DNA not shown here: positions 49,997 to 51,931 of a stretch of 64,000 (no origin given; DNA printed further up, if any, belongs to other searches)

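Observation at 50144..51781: Unusual fusion of an ATP-grasp ligase with an LMW protein-tyrosine-phosphatase domain in a polysaccharide-modification neighbourhood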

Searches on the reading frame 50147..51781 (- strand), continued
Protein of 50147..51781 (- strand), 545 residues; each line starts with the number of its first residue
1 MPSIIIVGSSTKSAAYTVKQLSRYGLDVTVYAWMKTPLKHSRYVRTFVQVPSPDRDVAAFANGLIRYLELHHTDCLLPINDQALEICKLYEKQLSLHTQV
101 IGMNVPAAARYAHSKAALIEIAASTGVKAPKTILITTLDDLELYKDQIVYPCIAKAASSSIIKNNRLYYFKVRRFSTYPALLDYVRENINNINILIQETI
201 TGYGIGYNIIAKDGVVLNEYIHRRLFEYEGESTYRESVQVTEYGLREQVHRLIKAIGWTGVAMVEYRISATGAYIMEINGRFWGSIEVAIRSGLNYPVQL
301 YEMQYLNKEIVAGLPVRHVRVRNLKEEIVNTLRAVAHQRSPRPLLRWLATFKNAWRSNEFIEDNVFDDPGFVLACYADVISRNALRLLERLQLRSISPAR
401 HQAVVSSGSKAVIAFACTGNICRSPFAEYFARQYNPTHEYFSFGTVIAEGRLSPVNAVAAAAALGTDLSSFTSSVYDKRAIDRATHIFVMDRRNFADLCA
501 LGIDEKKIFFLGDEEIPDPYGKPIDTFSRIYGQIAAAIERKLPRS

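Call 10: find_related_loci(query=A1, collection=genome_contigs, flank=10000)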
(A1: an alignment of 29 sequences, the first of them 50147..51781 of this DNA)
Query A1 (545 aa) in genome_contigs; peptide patterns used: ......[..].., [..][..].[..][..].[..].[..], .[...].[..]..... (x = any residue, [..] = any of these).
600 stretches matched a pattern (row limit reached: there are more); 553 encode a relative of the query (tblastn E <= 1e-3); the best 80 are kept; 80 distinct loci.
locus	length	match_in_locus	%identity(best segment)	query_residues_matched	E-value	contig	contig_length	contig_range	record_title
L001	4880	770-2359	40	4-539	2e-135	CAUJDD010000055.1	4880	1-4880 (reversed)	MAG: Bacteroidota bacterium isolate KLAP122 genome assembly, contig: KLAP122_689026, whole genome shotgun sequence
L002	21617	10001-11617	38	1-539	5e-125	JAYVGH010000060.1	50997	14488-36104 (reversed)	MAG: Bacteroidota bacterium isolate GL46_Up_concoct_104 GL46_Up_concoct_104_59, whole genome shotgun sequence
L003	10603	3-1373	41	86-539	1e-101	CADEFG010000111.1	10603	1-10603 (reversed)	MAG: uncultured Acidobacteria bacterium isolate Acidobacteria sp. RBC039 genome assembly, contig: MAG039_111, whole geno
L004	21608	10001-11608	33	4-540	4e-98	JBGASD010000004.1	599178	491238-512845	MAG: Bacteroidia bacterium isolate MAG_MBR_H10.34 MBRH10-34_opera_contig_44, whole genome shotgun sequence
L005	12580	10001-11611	34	4-539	1e-96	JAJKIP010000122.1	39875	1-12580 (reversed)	MAG: Segetibacter sp. isolate b85_HoplandSoilSeptJan k101_268887, whole genome shotgun sequence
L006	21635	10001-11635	34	4-540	6e-96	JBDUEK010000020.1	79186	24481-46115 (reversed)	MAG: Ferruginibacter sp. isolate cluster4_bin.93 NODE_183_length_79186_cov_16.296913, whole genome shotgun sequence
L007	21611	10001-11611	31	4-539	2e-91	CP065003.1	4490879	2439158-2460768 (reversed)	MAG: Acidobacteriota bacterium isolate Kalu_18-Q3-R12-55_MAXAC.185_cln chromosome, complete genome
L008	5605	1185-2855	29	4-539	5e-56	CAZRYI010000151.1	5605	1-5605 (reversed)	MAG TPA_asm: uncultured Nitrospirota bacterium isolate SRP128015_co1_49 genome assembly, contig: NODE_25718_length_5605_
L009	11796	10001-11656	30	4-539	2e-54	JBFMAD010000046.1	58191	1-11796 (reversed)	MAG: Planctomycetota bacterium isolate MAG129 MAG129_46, whole genome shotgun sequence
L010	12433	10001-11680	29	4-540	1e-53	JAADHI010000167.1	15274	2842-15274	MAG: Candidatus Manganitrophaceae bacterium isolate M_MetaBat.18 contig-127_6682, whole genome shotgun sequence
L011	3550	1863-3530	29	4-539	1e-52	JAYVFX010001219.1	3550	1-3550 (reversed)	MAG: Deltaproteobacteria bacterium isolate GL45_Down_concoct_107 GL45_Down_concoct_107_1218, whole genome shotgun sequen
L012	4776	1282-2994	28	5-542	2e-52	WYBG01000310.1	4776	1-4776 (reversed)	MAG: Deltaproteobacteria bacterium isolate PRO9 k127_264108, whole genome shotgun sequence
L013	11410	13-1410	32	110-542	1e-51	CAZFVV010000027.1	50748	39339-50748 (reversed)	MAG TPA_asm: uncultured Calditrichaceae bacterium isolate SRP329715_co1_261 genome assembly, contig: NODE_794_length_507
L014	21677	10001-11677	28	4-539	2e-51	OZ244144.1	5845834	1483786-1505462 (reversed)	MAG: Gammaproteobacteria bacterium isolate 5c633af5-84de-4cc7-8157-d45a81a42ed4 genome assembly, chromosome: 1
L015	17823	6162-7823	31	4-540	9e-51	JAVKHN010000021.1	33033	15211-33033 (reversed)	MAG: Candidatus Sysuimicrobium calidum isolate HHBFW-2_201803_bins_120 HHBFW-2_201803_bins_120_scaffold_21, whole genome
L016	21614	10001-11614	30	4-527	6e-51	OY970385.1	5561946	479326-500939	MAG: Bryobacterales bacterium isolate MFD03726.bin.c.1 genome assembly, chromosome: 1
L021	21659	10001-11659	30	4-539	3e-49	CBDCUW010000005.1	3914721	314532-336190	MAG: Rubripirellula sp. isolate a1daa49b-fd29-492b-8995-b18c1d2b297f genome assembly, contig: contig_5, whole genome sho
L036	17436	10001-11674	29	4-540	1e-44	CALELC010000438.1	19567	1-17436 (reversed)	MAG TPA_asm: uncultured Planctomycetaceae bacterium isolate SRR4028131_bin.148_CONCOCT_v1.1_MAG genome assembly, contig:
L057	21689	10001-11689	27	2-539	6e-40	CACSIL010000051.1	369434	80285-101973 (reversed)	Halioglobus japonicus isolate BC5_1 genome assembly, contig: BC5_1_contig_7, whole genome shotgun sequence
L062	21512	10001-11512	28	32-540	4e-39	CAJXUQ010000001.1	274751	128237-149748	MAG TPA_asm: uncultured Haliea sp. isolate SRR3933381_bin.12_MetaBAT_v2.12.1_MAG genome assembly, contig: NODE_4_length_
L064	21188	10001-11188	31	4-382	2e-38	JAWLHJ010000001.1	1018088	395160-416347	MAG: Longimicrobiales bacterium isolate 30dZY2.bin.58 NODE_5_length_1018088_cov_34.114608, whole genome shotgun sequence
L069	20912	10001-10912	32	4-302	4e-38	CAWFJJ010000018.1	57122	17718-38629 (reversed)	MAG: Thermoanaerobaculia bacterium isolate MFD01872.bin.1.215 genome assembly, contig: contig_156343, whole genome shotg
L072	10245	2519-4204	26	4-540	2e-37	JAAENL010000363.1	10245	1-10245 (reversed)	MAG: Halieaceae bacterium isolate Bse_31 BseG_CONTIG2686818, whole genome shotgun sequence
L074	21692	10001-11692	26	1-539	2e-37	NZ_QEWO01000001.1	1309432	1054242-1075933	Parahaliea mediterranea strain DSM 21924 Scaffold1_1, whole genome shotgun sequence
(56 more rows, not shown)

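Call 18: search_solved_structures(query=A1, max_evalue=0.001)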
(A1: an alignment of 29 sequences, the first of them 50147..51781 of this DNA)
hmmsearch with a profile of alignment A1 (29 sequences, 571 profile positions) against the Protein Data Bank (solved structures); distinct sequences matched with E-value up to 0.001: 85 (the best 60 are shown).
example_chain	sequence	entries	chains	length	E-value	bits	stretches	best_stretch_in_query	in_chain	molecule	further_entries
7dhd_A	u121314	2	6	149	3.3e-28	101.7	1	427-563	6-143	Protein-tyrosine-phosphatase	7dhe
2fek_A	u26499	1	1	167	1.7e-27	99.3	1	427-567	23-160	Low molecular weight protein-tyrosine-phosphatase wzb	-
7dhf_A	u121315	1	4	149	4.2e-26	94.8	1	427-563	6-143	Protein-tyrosine-phosphatase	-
4egs_A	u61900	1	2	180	1.2e-25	93.3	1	423-567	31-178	Ribose 5-phosphate isomerase RpiB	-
1xww_A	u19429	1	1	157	2.2e-25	92.4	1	424-567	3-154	Low molecular weight phosphotyrosine protein phosphatase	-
5jnv_A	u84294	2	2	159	3.8e-25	91.6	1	425-565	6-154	Low molecular weight phosphotyrosine protein phosphatase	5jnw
2wmy_A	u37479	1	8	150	4.1e-25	91.5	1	427-563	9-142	PUTATIVE ACID PHOSPHATASE WZB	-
2wja_A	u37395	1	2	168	5.4e-25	91.1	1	427-563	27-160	PUTATIVE ACID PHOSPHATASE WZB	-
4d74_A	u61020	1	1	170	5.6e-25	91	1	427-567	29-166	PROTEIN-TYROSINE-PHOSPHATASE AMSI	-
1bvh_A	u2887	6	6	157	6.8e-25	90.7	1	426-565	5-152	ACID PHOSPHATASE | TYROSINE PHOSPHATASE | LOW MOLECULAR WEIGHT PHOSPHOTYROSINE PROTEIN PHOSPHATASE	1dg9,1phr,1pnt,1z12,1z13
2p4u_A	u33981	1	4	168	9.6e-25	90.3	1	426-567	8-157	Acid phosphatase 1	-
5kqg_A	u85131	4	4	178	1e-24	90.1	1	419-567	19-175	Low molecular weight phosphotyrosine protein phosphatase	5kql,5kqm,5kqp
7uw6_A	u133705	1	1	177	1.4e-24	89.7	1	421-567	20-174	Low molecular weight phosphotyrosine protein phosphatase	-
4pic_A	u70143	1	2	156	1.6e-24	89.5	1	428-568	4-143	Arginine phosphatase Ywle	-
5jnr_A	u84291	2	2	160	1.9e-24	89.3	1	424-567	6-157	Low molecular weight phosphotyrosine protein phosphatase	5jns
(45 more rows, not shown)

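Call 24: predict_structure(alignment_id=A1)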
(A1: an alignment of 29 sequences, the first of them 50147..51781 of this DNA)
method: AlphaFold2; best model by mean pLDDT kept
length: 545 residues; sequences in the alignment: 29
mean_pLDDT: 94.3   pTM: 0.89
mean pLDDT of the five models: 94.3, 93.6, 93.5, 92.3, 92.1
residues with pLDDT >= 90: 496; 70-90: 47; 50-70: 2; < 50: 0
segments of 3 or more residues with pLDDT < 50: none
pLDDT, mean of each block of 10 residues (from residue 1): 91 92 98 94 97 94 98 96 95 97 93 95 96 97 97 96 92 95 96 97 95 97 86 91 95 97 96 95 92 97 97 95 92 91 91 81 92 93 91 92 89 97 98 96 93 97 97 92 96 95 95 95 97 98 88
secondary structure, 60 per line:
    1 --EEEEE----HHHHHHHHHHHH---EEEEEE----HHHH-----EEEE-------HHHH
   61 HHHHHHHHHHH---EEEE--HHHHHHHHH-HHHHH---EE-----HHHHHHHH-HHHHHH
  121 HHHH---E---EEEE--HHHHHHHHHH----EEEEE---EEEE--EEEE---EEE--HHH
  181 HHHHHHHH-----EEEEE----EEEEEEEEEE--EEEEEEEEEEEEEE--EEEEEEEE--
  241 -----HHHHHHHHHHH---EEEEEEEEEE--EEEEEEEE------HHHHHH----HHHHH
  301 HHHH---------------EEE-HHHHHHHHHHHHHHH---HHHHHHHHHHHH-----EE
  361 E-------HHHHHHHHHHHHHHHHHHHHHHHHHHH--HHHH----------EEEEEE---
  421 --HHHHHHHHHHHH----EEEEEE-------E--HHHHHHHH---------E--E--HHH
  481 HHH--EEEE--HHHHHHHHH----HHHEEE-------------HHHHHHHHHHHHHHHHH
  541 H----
elements in order: E3-7 H12-23 E27-32 H37-40 E46-49 H57-71 E75-78 H81-89 H91-95 H106-113 H115-124 E132-135 H138-147 E152-156 E160-163 E166-169 E173-175 H178-188 E194-198 E203-212 E215-228 E231-238 H246-256 E260-269 E272-279 H286-291 H296-304 E320-322 H324-338 H342-353 E359-361 H369-395 H398-401 E412-417 H423-434 E439-444 H455-462 H478-483 E486-489 H492-500 E508-510 H524-541

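Call 26: fold_search(model_id=the predicted structure, library=pdb)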
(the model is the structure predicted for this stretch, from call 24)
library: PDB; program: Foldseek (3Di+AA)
matches with E <= 10: 1862; with E <= 0.001: 602
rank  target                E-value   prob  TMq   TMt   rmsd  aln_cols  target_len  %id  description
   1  2pn1                  1.4e-17  1.00  0.45  0.76   3.5       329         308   18  Crystal structure of carbamoylphosphate synthase large subunit (split gene in MJ) (ZP_00538348.1) from Exiguobacterium s (released 2007-05-08)
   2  4wd3_A                4.7e-17  1.00  0.43  0.57   5.5       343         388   13  Crystal structure of an L-amino acid ligase RizA (released 2015-09-09)
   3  3vot_B                3.6e-16  1.00  0.43  0.58   4.0       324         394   19  Crystal structure of L-amino acid ligase from Bacillus licheniformis (released 2012-11-07)
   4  3orr_A                4.3e-16  1.00  0.45  0.64   5.6       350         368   13  Crystal Structure of N5-Carboxyaminoimidazole synthetase from Staphylococcus aureus (released 2011-07-20)
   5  3orr_B                4.6e-16  1.00  0.45  0.64   4.1       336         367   14  Crystal Structure of N5-Carboxyaminoimidazole synthetase from Staphylococcus aureus (released 2011-07-20)
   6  2dwc_B                5.2e-16  1.00  0.43  0.55   4.9       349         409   16  Crystal structure of Probable phosphoribosylglycinamide formyl transferase from Pyrococcus horikoshii OT3 complexed wi (released 2007-02-10)
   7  4mam_A                5.8e-16  1.00  0.45  0.64   4.6       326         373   12  The crystal structure of phosphoribosylaminoimidazole carboxylase ATPase subunit of Francisella tularensis subsp. tula (released 2013-08-28)
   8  4m9u                  6.9e-16  1.00  0.45  0.64   4.7       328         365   12  The crystal structure of phosphoribosylaminoimidazole carboxylase ATPase subunit of Francisella tularensis subsp. tulare (released 2013-08-28)
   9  1kjq_A                8.8e-16  1.00  0.43  0.58   5.2       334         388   14  Crystal structure of glycinamide ribonucleotide transformylase in complex with Mg-ADP (released 2002-06-28)
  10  3orq_B                1.0e-15  1.00  0.44  0.63   4.2       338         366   14  Crystal Structure of N5-Carboxyaminoimidazole synthetase from Staphylococcus aureus complexed with ADP (released 2011-07-20)
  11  1kj8_A                1.0e-15  1.00  0.44  0.59   5.3       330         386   14  Crystal Structure of PurT-Encoded Glycinamide Ribonucleotide Transformylase in Complex with Mg-ATP and GAR (released 2002-06-28)
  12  4ma0                  1.2e-15  1.00  0.45  0.64   4.6       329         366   13  The crystal structure of phosphoribosylaminoimidazole carboxylase ATPase subunit of Francisella tularensis subsp. tulare (released 2013-08-28)
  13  1w96_C                1.6e-15  1.00  0.44  0.44   5.2       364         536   16  Crystal Structure of Biotin Carboxylase Domain of Acetyl-coenzyme A Carboxylase from Saccharomyces cerevisiae in Compl (released 2005-01-04)
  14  1eyz_A                1.6e-15  1.00  0.44  0.59   4.8       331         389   14  STRUCTURE OF ESCHERICHIA COLI PURT-ENCODED GLYCINAMIDE RIBONUCLEOTIDE TRANSFORMYLASE COMPLEXED WITH MG AND AMPPNP (released 2000-08-02)
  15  5dou_B                1.6e-15  1.00  0.43  0.18  16.6       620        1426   10  Crystal Structure of Human Carbamoyl phosphate synthetase I (CPS1), ligand-bound form (released 2015-12-09)
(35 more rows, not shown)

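Call 39: search_solved_structures(query=A2, max_evalue=1)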
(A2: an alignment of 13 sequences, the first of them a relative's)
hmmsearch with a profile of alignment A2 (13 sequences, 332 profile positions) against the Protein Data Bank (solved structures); distinct sequences matched with E-value up to 1: 5.
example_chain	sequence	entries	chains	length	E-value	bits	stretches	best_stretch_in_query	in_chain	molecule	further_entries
2vpk_A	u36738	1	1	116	0.00056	22.2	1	151-239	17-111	MYONEURIN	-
9gs9_H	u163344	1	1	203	0.024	16.8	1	183-289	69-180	Cas6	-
30ga_H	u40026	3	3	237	0.033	16.3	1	184-289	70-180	Cas6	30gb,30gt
8hfa_A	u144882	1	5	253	0.11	14.6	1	99-158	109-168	NodB homology domain-containing protein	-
1wqa_A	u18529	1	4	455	0.23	13.5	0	115-160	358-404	phospho-sugar mutase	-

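Call 40: search_protein_families(library=pfam, alignment_id=A2, max_evalue=1)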
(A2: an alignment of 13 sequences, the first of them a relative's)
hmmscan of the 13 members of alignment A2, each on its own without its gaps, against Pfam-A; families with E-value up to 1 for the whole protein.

A. member 1, L031:8973-9980:+ (336 aa): 1 family
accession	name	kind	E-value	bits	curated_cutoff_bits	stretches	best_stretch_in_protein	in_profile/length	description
PF03065.20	Glyco_hydro_57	-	0.14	11.9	21.2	1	115-171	114-168/291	Glycosyl hydrolase family 57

B. families by the number of members that match (of 13 scanned): 6 families
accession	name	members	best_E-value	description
PF01522.26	Polysacc_deac_1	5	0.0042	Polysaccharide deacetylase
PF13181.12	TPR_8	1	0.12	Tetratricopeptide repeat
PF03065.20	Glyco_hydro_57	1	0.14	Glycosyl hydrolase family 57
PF13374.12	TPR_10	1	0.15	Tetratricopeptide repeat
PF20673.2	Gag_spuma_C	1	0.21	Spumavirus Gag polyprotein, C-terminal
PF24196.1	DUF7421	1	0.29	Family of unknown function (DUF7421)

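Call 49: search_protein_families(library=pfam, proteins=[L021:1949-2947:+, L036:13754-15913:+, L062:12572-13354:+, L072:4267-5052:+, L074:16919-19477:+, L016:14048-15325:+, L002:6026-8875:-, L006:2965-3822:+, L057:14372-15445:-], max_evalue=0.001)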
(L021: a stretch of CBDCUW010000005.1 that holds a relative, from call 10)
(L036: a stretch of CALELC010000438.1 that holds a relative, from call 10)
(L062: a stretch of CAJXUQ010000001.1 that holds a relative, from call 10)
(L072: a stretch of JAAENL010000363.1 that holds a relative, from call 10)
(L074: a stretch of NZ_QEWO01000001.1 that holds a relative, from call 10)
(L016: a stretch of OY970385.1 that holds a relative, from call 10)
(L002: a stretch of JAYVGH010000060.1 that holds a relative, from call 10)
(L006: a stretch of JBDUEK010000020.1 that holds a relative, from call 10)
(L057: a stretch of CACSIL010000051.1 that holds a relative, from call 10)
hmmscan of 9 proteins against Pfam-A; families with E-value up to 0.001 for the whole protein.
L021:1949-2947:+ (333 aa): 1 family
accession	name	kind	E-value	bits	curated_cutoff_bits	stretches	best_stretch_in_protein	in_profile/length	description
PF01636.29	APH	-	2.7e-12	47.4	23.2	1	124-282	87-231/239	Phosphotransferase enzyme family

L036:13754-15913:+ (720 aa): 2 families
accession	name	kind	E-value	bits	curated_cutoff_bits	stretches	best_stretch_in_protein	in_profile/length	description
PF07940.18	Hepar_II_III_C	-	2.5e-23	83.3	24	1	437-657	10-225/237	Heparinase II/III-like, C-terminal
PF16889.11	Hepar_II_III_N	-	3.3e-19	69.9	22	1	119-362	82-310/340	Heparinase II/III N-terminus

L062:12572-13354:+ (261 aa): 1 family
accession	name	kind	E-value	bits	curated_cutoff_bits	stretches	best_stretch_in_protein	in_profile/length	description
PF13469.12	Sulfotransfer_3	-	0.00014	22.6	27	0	69-184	93-213/216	Sulfotransferase family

L072:4267-5052:+ (262 aa): 2 families
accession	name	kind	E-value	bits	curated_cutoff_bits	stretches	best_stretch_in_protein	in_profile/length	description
PF13469.12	Sulfotransfer_3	-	6.7e-05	23.7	27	1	13-157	3-168/216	Sulfotransferase family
PF17784.7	Sulfotransfer_4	-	0.00017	22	22.8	1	12-157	2-132/215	Sulfotransferase domain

L074:16919-19477:+ (853 aa): 2 families
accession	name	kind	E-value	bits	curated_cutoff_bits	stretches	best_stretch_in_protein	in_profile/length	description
PF18582.6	HZS_alpha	-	6.9e-10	39.8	26.6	1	624-693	28-97/98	Hydrazine synthase alpha subunit middle domain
PF07676.18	PD40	-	3e-07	30.6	20.9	0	262-281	10-30/38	WD40-like Beta Propeller Repeat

L016:14048-15325:+ (426 aa): 2 families
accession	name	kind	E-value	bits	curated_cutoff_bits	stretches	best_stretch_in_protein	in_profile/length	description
PF01943.22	Polysacc_synt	-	7e-09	35.9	28.2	1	21-206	69-256/274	Polysaccharide biosynthesis protein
PF13440.11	Polysacc_synt_3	-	4.1e-06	26.7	23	1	23-205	45-225/293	Polysaccharide biosynthesis protein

L002:6026-8875:- (950 aa): 4 families
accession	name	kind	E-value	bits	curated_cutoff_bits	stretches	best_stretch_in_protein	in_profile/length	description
PF13585.12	CHU_C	-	4.7e-25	88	27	1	859-948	2-86/86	CHU_C Type IX secretion signal domain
PF18911.6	PKD_4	-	1.9e-13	50.7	27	1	632-685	28-80/85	PKD domain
PF13573.12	SprB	-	3.2e-10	39.9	28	1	468-498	4-34/37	SprB repeat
PF00801.26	PKD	-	7e-08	32.8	23.5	1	633-678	25-71/80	PKD domain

L006:2965-3822:+ (286 aa): 2 families
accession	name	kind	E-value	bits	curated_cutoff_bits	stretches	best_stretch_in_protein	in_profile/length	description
PF00483.29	NTP_transferase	-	4.6e-73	246.2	21.2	1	2-235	1-241/245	Nucleotidyl transferase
PF12804.13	NTP_transf_3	-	2.1e-09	38.2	27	1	3-135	1-122/160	MobA-like NTP transferase domain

L057:14372-15445:- (358 aa): 1 family
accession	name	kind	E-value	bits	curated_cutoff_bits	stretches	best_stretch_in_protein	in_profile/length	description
PF13480.13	Acetyltransf_6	-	3e-30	105.7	22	1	177-316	1-142/143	Acetyltransferase (GNAT) domain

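Call 57: find_encoding_contigs(protein=P0001, flank=5000, max_places=3)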
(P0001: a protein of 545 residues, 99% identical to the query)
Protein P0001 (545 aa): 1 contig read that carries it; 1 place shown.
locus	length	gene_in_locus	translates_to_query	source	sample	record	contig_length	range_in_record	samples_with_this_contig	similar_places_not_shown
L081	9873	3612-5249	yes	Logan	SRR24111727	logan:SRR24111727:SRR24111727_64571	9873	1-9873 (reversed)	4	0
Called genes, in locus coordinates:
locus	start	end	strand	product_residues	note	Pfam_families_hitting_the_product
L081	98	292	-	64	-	-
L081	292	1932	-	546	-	PF00474:SSF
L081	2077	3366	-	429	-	PF13579:Glyco_trans_4_4 (faint), PF13439:Glyco_transf_4 (faint)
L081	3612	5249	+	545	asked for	PF15632:ATPgrasp_Ter (weak), PF01451:LMWPc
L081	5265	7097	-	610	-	PF01522:Polysacc_deac_1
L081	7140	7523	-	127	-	-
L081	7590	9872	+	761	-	?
